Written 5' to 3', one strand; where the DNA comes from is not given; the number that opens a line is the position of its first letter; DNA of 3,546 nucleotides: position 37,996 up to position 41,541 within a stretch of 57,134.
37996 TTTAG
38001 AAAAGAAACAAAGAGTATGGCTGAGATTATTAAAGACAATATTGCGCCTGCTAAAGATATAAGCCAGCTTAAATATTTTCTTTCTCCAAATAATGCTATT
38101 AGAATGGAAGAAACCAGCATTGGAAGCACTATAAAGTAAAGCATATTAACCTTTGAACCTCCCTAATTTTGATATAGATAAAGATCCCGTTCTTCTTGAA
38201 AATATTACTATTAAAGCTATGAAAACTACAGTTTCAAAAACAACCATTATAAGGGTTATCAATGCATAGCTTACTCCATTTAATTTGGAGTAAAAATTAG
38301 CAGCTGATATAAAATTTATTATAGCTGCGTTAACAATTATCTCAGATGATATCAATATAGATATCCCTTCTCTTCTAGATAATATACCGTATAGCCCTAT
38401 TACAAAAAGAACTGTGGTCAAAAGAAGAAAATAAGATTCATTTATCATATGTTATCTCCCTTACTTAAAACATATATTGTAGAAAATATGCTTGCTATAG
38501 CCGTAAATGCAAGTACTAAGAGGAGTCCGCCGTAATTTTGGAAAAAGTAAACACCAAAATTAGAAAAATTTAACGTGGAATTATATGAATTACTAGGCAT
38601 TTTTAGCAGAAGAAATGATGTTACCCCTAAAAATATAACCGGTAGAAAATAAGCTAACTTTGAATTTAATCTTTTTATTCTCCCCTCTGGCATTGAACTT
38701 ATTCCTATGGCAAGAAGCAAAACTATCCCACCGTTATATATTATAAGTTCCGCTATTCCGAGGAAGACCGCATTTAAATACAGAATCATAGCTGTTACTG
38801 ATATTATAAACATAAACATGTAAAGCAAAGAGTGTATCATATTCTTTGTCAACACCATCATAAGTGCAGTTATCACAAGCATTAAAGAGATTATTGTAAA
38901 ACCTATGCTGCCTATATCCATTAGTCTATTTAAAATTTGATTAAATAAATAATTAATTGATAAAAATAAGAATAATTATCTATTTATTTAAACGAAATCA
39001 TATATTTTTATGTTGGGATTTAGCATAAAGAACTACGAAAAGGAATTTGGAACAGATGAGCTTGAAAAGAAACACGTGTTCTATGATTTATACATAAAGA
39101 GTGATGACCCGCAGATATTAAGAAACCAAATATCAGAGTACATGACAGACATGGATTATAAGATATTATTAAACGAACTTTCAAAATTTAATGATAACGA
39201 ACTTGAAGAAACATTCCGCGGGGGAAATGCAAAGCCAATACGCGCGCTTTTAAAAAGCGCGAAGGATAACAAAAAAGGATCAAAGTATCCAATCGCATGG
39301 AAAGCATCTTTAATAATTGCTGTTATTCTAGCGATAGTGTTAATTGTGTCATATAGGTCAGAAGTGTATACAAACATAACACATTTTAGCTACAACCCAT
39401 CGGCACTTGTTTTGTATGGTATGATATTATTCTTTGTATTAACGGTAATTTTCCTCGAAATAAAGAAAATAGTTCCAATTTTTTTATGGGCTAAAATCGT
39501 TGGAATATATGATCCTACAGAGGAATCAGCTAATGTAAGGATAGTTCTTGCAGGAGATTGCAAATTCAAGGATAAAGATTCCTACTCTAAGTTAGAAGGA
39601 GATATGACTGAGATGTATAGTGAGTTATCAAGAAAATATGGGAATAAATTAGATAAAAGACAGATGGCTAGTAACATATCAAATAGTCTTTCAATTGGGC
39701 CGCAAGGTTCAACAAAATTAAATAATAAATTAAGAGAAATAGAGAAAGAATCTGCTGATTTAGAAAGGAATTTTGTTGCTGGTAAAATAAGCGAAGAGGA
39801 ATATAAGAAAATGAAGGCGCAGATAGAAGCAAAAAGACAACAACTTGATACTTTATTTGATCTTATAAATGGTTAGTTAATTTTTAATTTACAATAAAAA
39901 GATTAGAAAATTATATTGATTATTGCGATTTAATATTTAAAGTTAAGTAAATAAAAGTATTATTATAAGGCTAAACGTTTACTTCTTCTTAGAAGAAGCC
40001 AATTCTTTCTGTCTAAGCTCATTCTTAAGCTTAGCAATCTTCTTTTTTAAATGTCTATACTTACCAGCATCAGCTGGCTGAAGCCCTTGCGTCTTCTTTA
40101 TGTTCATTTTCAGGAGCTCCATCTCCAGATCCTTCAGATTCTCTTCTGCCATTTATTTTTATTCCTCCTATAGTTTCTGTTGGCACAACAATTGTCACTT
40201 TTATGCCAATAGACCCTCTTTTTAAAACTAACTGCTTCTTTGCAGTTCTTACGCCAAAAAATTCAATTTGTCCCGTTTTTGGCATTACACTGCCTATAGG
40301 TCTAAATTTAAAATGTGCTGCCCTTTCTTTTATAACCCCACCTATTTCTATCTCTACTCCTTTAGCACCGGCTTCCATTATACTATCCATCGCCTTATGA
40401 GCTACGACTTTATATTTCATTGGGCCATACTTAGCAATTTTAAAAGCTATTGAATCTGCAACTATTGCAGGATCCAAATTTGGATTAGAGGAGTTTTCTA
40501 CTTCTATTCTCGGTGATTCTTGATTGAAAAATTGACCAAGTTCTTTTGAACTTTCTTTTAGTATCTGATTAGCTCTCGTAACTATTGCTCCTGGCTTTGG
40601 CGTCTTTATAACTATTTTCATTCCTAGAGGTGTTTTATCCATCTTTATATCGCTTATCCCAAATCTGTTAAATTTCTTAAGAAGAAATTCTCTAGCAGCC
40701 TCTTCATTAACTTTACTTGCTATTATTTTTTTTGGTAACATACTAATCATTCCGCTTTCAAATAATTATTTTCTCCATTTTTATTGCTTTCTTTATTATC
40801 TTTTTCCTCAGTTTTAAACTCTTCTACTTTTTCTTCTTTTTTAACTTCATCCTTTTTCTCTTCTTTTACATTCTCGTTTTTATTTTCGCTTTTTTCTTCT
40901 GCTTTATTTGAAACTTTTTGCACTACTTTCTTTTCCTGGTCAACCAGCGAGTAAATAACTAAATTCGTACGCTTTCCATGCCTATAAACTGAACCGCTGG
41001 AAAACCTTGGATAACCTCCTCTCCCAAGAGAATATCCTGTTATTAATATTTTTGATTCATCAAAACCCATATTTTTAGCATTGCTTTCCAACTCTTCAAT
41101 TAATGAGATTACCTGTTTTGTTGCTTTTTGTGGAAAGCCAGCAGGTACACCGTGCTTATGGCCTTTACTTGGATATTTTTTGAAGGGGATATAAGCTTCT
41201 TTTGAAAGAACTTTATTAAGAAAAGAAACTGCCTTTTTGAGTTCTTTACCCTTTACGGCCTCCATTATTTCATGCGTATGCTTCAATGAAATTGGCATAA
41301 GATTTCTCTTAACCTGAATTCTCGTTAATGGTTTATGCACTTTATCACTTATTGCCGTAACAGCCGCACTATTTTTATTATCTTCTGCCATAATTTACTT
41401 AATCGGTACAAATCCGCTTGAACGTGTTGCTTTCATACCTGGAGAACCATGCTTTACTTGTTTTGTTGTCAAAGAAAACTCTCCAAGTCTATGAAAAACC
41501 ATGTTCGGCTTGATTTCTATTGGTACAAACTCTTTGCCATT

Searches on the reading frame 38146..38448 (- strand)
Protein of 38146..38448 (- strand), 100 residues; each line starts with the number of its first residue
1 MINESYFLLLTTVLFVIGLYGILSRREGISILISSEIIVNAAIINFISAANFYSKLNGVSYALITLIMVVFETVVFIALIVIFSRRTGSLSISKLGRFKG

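Call 46: search_protein_families(library=pfam, proteins=[window:38146-38448:-], max_evalue=0.0001)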
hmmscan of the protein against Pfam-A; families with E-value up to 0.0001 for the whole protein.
window:38146-38448:- (100 aa): 1 family
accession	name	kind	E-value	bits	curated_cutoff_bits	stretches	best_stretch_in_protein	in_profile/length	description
PF00420.29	Oxidored_q2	-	3.1e-16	59.4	26.1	1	7-96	2-91/95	NADH-ubiquinone/plastoquinone oxidoreductase chain 4L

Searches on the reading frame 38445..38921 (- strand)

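Call 46: search_protein_families(library=pfam, proteins=[window:38445-38921:-], max_evalue=0.0001)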
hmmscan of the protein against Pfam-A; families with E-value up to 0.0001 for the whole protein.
window:38445-38921:- (158 aa): 1 family
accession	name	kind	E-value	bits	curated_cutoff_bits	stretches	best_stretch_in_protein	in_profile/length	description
PF00499.25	Oxidored_q3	-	3.2e-12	46.8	33.2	1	19-149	2-144/146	NADH-ubiquinone/plastoquinone oxidoreductase chain 6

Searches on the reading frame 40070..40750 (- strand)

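Call 46: search_protein_families(library=pfam, proteins=[window:40070-40750:-], max_evalue=0.0001)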
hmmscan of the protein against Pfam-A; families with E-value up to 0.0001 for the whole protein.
window:40070-40750:- (226 aa): 1 family
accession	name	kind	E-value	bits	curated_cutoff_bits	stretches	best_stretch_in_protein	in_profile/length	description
PF00189.25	Ribosomal_S3_C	-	3.2e-09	37.6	34.1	1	111-187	9-83/83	Ribosomal protein S3, C-terminal domain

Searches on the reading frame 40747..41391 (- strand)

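Call 46: search_protein_families(library=pfam, proteins=[window:40747-41391:-], max_evalue=0.0001)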
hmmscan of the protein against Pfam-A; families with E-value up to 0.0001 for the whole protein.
window:40747-41391:- (214 aa): 1 family
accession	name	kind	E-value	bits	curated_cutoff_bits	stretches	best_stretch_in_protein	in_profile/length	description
PF00237.24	Ribosomal_L22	-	9.8e-09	35.8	28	1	30-127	4-77/104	Ribosomal protein L22p/L17e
